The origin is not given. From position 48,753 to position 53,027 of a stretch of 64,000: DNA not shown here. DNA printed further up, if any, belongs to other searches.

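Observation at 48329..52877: Orphan phage-tail-fibre-like giant surface protein plus small FlgD-Ig/T9SS-CTD-like partner inserted between LPS core genes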

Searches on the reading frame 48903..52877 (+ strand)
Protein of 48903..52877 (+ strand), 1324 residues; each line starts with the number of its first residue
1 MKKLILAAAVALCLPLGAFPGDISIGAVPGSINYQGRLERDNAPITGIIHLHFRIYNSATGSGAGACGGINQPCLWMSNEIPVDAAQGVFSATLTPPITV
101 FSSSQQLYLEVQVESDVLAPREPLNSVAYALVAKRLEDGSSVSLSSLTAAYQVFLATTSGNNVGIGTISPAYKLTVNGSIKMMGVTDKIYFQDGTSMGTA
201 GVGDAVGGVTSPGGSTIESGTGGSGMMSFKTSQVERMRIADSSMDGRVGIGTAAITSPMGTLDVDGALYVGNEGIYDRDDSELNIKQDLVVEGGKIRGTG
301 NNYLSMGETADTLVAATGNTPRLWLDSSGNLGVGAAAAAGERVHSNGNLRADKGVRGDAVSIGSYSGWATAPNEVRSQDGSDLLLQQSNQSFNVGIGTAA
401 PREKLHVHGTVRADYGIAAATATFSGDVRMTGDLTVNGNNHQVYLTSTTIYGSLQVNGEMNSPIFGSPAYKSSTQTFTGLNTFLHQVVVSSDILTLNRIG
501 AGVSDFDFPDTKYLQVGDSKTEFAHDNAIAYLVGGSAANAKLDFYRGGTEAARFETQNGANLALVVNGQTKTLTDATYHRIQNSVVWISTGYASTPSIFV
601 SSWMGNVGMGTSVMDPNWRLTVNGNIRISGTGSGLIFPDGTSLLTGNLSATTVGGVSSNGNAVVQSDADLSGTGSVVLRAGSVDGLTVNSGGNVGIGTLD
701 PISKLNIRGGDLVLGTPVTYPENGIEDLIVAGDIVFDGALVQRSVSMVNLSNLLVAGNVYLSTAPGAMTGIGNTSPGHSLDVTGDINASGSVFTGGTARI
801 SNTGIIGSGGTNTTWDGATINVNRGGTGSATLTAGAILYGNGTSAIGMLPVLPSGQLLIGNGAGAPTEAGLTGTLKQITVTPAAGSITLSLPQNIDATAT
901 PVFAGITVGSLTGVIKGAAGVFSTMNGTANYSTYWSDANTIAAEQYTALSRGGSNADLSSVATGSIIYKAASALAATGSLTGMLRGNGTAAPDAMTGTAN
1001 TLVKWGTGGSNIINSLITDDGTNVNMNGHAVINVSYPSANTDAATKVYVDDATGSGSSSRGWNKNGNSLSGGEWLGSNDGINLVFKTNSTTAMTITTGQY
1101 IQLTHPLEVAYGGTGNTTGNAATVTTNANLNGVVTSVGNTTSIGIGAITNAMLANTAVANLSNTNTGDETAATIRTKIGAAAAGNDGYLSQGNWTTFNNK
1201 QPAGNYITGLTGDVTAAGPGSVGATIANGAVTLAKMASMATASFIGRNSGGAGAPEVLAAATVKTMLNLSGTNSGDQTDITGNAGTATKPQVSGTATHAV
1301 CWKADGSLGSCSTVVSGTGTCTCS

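Call 3: search_protein_families(library=pfam, proteins=[window:48903-52877:+], max_evalue=0.01)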
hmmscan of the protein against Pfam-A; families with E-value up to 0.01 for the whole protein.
window:48903-52877:+ (1324 aa): 0 families

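Call 4: search_protein_families(library=phrogs, proteins=[window:48903-52877:+], max_evalue=0.01)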
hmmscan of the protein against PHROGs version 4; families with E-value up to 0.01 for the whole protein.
window:48903-52877:+ (1324 aa): 0 families

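Call 5: search_protein_families(library=ncbifam, proteins=[window:48903-52877:+], max_evalue=0.01)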
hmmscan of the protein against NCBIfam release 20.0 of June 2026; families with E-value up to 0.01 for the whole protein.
window:48903-52877:+ (1324 aa): 0 families

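Call 6: search_solved_structures(query=window:48903-52877:+, max_evalue=1, show_alignments=3)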
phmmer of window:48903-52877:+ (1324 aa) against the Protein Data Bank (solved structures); distinct sequences matched with E-value up to 1: 0.

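Call 7: find_homologous_proteins(query=window:48903-52877:+)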
Query window:48903-52877:+ (1324 aa): 92 proteins with E <= 0.001 among 8000 candidates.
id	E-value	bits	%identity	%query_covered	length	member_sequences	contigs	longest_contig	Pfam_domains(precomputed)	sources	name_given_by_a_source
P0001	0.0e+0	1158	55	84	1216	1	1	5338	-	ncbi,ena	-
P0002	0.0e+0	1138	59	67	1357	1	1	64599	-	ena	-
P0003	0.0e+0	1134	54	85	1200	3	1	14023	-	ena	-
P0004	0.0e+0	1124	53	84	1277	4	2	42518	-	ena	-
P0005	0.0e+0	1124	51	88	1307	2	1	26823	-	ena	-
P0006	0.0e+0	1123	50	100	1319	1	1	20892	-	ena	-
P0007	0.0e+0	1120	63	66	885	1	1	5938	-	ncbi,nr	ncbi:MAG: hypothetical protein Q7R35_16725, partial [Elusimicrobiota bacterium]|nr:hypothetical prot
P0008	0.0e+0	1105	52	84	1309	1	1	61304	-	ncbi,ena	-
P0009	0.0e+0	1089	56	72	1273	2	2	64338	-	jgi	jgi:hypothetical protein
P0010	0.0e+0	1085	52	81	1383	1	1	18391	-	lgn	-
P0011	0.0e+0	1081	65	58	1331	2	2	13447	-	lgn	-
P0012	0.0e+0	1077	50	86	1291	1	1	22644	-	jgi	-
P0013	0.0e+0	1072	53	85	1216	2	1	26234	-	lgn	-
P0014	0.0e+0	1063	64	58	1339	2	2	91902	-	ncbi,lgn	-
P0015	0.0e+0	1061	61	65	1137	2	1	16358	-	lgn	-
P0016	0.0e+0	1060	57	69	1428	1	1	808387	-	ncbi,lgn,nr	ncbi:MAG: hypothetical protein PHV33_03205 [Elusimicrobiales bacterium]|nr:hypothetical protein [Elu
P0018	0.0e+0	1050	51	83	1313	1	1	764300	-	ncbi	ncbi:MAG: beta strand repeat-containing protein [Elusimicrobiales bacterium]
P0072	2.5e-219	749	50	61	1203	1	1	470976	-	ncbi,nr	ncbi:MAG: hypothetical protein NTX59_11815 [Elusimicrobia bacterium]|nr:hypothetical protein [Elusim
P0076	2.5e-175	604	42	76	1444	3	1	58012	-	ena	-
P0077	1.4e-107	379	32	88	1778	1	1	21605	-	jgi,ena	-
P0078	3.6e-16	76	27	29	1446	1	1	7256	-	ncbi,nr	ncbi:MAG: hypothetical protein HY554_11640, partial [Elusimicrobia bacterium]|nr:hypothetical protei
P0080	6.2e-14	69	28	20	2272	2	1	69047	PF13884.12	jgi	-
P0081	1.7e-10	58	48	6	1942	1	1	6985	PF13884.12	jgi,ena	jgi:hypothetical protein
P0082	2.2e-10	57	29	13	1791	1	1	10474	PF13884.12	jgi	jgi:hypothetical protein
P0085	1.4e-5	41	36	14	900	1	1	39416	PF13884.12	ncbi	-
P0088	1.1e-4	38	27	19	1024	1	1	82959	PF13884.12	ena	-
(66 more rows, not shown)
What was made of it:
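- NCBI names one homologue 'beta strand repeat-containing protein' (call 7).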

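Call 9: find_encoding_contigs(protein=P0016, flank=10000, max_places=2)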
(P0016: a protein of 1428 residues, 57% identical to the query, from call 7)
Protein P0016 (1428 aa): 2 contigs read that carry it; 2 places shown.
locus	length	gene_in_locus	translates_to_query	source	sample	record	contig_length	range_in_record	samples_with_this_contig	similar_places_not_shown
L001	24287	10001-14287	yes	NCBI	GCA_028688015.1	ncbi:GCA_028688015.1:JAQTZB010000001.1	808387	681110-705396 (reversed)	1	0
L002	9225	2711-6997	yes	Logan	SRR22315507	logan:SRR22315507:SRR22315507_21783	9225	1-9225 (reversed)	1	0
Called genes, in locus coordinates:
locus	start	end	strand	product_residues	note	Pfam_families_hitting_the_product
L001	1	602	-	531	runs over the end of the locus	PF06418:CTP_synth_N, PF00117:GATase, PF07722:Peptidase_C26 (weak)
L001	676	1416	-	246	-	PF02348:CTP_transf_3, PF12804:NTP_transf_3, PF00107:ADH_zinc_N (faint)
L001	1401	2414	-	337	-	PF00294:PfkB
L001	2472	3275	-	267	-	PF11306:DUF3108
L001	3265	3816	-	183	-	PF04191:PEMT (weak)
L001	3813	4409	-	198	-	PF08645:PNK3P (weak), PF13242:Hydrolase_like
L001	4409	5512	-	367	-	PF02606:LpxK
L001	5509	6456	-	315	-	PF01075:Glyco_transf_9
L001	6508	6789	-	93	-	PF14063:DUF4254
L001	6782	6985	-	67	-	PF14063:DUF4254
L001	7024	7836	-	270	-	PF01522:Polysacc_deac_1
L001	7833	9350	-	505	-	PF01075:Glyco_transf_9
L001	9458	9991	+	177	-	PF18962:Por_Secre_tail (faint)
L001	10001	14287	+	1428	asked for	-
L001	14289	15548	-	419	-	PF04413:Glycos_transf_N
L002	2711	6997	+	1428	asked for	-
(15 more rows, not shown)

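Call 10: find_encoding_contigs(protein=P0018, flank=10000, max_places=2)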
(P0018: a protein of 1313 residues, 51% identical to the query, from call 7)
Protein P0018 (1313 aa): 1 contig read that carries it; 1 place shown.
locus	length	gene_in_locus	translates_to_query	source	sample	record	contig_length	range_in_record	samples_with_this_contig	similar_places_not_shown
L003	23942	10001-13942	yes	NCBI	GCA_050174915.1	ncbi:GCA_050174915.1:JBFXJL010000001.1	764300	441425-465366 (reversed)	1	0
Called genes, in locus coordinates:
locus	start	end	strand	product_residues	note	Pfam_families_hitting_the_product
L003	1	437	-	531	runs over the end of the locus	PF06418:CTP_synth_N, PF00117:GATase, PF07722:Peptidase_C26 (weak)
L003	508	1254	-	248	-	PF02348:CTP_transf_3, PF12804:NTP_transf_3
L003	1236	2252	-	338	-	PF00294:PfkB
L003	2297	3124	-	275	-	PF11306:DUF3108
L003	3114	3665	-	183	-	PF04191:PEMT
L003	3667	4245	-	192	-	PF00702:Hydrolase, PF08645:PNK3P (weak), PF13242:Hydrolase_like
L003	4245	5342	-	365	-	PF02606:LpxK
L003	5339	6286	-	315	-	PF01075:Glyco_transf_9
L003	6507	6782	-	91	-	PF14063:DUF4254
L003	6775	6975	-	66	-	PF14063:DUF4254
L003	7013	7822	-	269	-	PF01522:Polysacc_deac_1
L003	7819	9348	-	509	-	PF01075:Glyco_transf_9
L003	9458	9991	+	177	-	-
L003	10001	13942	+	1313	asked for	-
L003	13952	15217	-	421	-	PF04413:Glycos_transf_N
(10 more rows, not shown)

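Call 11: find_encoding_contigs(protein=P0072, flank=10000, max_places=1)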
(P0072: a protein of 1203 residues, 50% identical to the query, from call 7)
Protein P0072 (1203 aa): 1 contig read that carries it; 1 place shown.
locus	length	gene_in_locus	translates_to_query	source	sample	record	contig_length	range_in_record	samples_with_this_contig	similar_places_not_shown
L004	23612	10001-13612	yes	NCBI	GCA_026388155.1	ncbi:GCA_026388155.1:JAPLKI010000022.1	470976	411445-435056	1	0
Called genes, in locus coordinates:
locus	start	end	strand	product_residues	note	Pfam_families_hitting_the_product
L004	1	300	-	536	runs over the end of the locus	PF06418:CTP_synth_N, PF00117:GATase, PF07722:Peptidase_C26 (weak)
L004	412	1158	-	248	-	PF02348:CTP_transf_3, PF12804:NTP_transf_3 (weak)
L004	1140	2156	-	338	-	PF00294:PfkB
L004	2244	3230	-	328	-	PF11306:DUF3108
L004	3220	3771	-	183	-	PF04191:PEMT (weak), PF04140:ICMT (weak)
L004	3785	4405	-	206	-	PF08645:PNK3P, PF00702:Hydrolase (weak), PF13419:HAD_2 (weak), PF13242:Hydrolase_like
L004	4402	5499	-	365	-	PF02606:LpxK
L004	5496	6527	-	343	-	PF01075:Glyco_transf_9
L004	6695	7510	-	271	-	PF01522:Polysacc_deac_1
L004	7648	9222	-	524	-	PF01075:Glyco_transf_9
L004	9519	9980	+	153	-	PF18962:Por_Secre_tail (weak)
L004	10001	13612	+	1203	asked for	-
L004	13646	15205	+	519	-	PF03227:GILT (weak)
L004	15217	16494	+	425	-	-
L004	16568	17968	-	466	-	PF04413:Glycos_transf_N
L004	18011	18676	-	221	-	-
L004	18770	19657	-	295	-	PF07549:Sec_GG, PF02355:SecD_SecF_C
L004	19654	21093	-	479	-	PF21760:SecD_1st, PF22599:SecDF_P1_head, PF02355:SecD_SecF_C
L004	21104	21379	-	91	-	PF02699:YajC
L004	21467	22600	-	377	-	PF01702:TGT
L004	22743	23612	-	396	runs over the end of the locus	PF02547:Queuosine_synth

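Call 12: find_encoding_contigs(protein=P0076, flank=10000, max_places=1)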
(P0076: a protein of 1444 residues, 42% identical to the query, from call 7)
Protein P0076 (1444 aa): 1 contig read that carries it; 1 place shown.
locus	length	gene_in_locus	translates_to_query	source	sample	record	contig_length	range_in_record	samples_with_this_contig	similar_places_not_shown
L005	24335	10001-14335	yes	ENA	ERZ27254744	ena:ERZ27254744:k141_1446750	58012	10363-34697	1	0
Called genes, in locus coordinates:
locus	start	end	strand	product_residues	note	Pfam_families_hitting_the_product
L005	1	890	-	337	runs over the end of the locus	PF00294:PfkB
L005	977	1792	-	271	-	PF11306:DUF3108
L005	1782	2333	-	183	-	PF04191:PEMT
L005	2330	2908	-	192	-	PF13242:Hydrolase_like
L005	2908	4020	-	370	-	PF02606:LpxK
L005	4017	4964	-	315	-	PF01075:Glyco_transf_9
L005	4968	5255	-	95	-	PF14063:DUF4254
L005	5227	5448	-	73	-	PF14063:DUF4254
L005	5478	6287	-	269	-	PF01522:Polysacc_deac_1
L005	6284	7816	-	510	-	PF01075:Glyco_transf_9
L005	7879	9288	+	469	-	PF07690:MFS_1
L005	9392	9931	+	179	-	PF18962:Por_Secre_tail (faint)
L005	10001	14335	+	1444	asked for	-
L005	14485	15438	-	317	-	PF00149:Metallophos, PF12850:Metallophos_2 (faint)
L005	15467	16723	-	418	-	PF04413:Glycos_transf_N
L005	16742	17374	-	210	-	-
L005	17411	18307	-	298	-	PF07549:Sec_GG, PF02355:SecD_SecF_C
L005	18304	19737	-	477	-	PF07549:Sec_GG (weak), PF21760:SecD_1st, PF22599:SecDF_P1_head, PF02355:SecD_SecF_C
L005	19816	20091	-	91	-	PF02699:YajC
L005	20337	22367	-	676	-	PF13414:TPR_11 (weak), PF13424:TPR_12 (weak), PF13432:TPR_16, PF14559:TPR_19 (weak), PF13414:TPR_11, PF13432:TPR_16, PF13414:TPR_11, PF13432:TPR_16, +11 more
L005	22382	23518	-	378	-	PF01702:TGT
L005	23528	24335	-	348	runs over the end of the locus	PF02547:Queuosine_synth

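Call 13: find_encoding_contigs(protein=P0077, flank=10000, max_places=1)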
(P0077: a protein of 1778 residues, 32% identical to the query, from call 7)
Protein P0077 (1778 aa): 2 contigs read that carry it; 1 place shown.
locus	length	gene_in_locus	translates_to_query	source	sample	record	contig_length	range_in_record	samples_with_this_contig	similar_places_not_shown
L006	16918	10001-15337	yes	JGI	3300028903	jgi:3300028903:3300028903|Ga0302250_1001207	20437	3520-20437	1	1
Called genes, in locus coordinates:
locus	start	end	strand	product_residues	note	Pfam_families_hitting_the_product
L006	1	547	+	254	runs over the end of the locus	PF02348:CTP_transf_3, PF12804:NTP_transf_3 (weak)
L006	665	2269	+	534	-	PF06418:CTP_synth_N, PF00117:GATase, PF07722:Peptidase_C26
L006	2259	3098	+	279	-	PF00793:DAHP_synth_1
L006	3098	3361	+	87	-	-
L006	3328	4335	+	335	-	PF13580:SIS_2 (faint), PF01380:SIS, PF00571:CBS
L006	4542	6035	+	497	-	PF01075:Glyco_transf_9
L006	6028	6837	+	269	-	PF01522:Polysacc_deac_1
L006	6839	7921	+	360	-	PF02606:LpxK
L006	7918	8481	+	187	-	PF00702:Hydrolase (faint), PF08645:PNK3P, PF13419:HAD_2, PF13242:Hydrolase_like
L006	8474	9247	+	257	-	PF11306:DUF3108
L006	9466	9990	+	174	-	-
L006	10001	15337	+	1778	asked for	-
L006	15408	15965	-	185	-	PF20803:PaaX_M, PF09827:CRISPR_Cas2 (weak)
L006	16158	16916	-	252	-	?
